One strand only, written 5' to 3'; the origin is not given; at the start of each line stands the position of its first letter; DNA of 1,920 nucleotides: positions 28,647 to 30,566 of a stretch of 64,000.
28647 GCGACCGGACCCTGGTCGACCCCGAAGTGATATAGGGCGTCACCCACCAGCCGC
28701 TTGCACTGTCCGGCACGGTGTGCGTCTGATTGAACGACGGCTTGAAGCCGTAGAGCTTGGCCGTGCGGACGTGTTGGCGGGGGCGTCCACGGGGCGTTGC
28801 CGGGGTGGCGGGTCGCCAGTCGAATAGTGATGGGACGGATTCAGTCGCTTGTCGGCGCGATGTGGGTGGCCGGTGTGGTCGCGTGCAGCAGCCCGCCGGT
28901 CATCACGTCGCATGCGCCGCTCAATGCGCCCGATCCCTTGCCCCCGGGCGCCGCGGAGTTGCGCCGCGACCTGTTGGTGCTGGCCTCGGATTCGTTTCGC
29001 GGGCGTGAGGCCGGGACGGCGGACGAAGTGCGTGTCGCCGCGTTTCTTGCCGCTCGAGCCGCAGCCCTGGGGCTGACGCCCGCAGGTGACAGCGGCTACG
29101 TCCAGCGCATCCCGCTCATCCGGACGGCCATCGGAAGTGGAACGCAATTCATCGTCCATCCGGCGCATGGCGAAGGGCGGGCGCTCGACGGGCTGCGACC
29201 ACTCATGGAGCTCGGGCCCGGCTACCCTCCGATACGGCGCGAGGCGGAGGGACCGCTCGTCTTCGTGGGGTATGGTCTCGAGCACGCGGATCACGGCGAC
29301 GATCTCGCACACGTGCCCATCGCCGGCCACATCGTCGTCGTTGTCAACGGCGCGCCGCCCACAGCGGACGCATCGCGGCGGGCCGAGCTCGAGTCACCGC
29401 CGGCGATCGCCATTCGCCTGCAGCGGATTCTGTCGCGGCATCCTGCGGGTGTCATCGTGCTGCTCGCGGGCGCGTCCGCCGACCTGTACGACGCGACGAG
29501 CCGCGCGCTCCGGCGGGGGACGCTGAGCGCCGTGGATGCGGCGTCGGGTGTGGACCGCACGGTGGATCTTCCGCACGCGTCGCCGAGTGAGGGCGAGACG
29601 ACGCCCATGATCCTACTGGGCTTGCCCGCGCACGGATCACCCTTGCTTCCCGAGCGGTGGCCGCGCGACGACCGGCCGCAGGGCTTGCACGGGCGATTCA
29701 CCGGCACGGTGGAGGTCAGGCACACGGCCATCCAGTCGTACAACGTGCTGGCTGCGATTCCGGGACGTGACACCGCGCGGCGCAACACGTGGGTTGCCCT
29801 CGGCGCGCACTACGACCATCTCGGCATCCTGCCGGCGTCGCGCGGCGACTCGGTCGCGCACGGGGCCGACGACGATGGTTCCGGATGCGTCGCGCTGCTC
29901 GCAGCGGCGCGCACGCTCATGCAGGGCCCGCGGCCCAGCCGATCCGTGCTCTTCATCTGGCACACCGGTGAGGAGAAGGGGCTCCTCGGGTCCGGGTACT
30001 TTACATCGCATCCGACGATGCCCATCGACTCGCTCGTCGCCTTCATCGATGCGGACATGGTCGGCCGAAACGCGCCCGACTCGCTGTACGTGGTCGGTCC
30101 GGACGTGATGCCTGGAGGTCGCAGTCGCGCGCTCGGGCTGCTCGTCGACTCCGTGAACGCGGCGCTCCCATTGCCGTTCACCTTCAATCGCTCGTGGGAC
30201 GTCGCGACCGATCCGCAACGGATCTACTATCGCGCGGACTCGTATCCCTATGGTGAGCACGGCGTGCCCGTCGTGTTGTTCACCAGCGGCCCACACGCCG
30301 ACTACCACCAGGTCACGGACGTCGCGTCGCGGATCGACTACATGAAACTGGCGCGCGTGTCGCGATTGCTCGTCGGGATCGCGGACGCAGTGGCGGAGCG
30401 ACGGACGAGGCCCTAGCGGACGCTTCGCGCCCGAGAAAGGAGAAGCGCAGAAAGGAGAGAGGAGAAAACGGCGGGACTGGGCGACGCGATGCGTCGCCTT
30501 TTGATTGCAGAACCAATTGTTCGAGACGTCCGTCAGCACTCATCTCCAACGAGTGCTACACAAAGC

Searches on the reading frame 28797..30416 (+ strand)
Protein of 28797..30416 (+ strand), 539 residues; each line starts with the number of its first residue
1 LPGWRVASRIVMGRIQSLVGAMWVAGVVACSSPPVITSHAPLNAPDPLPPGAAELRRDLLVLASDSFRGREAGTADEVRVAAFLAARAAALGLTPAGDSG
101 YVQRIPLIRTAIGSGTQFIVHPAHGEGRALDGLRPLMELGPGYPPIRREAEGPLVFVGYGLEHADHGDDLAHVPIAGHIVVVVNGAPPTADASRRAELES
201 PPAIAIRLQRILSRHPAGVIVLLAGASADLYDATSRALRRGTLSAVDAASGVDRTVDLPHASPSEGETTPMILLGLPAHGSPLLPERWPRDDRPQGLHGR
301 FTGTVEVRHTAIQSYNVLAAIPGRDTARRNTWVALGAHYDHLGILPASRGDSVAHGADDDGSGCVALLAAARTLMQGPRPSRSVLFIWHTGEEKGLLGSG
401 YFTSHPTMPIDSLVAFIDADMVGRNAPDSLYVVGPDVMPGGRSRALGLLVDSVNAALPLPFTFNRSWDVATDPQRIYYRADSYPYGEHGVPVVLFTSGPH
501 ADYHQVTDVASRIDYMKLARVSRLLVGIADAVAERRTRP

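Call 39: search_protein_families(library=pfam, proteins=[window:28797-30416:+])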
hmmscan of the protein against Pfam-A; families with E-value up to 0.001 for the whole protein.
window:28797-30416:+ (539 aa): 2 families
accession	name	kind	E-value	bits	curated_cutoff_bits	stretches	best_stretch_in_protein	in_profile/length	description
PF04389.22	Peptidase_M28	-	6.2e-37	127.6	21.3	1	316-526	1-190/193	Peptidase family M28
PF01546.33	Peptidase_M20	-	2.3e-05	24.9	24.6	1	335-405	2-82/206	Peptidase family M20/M25/M40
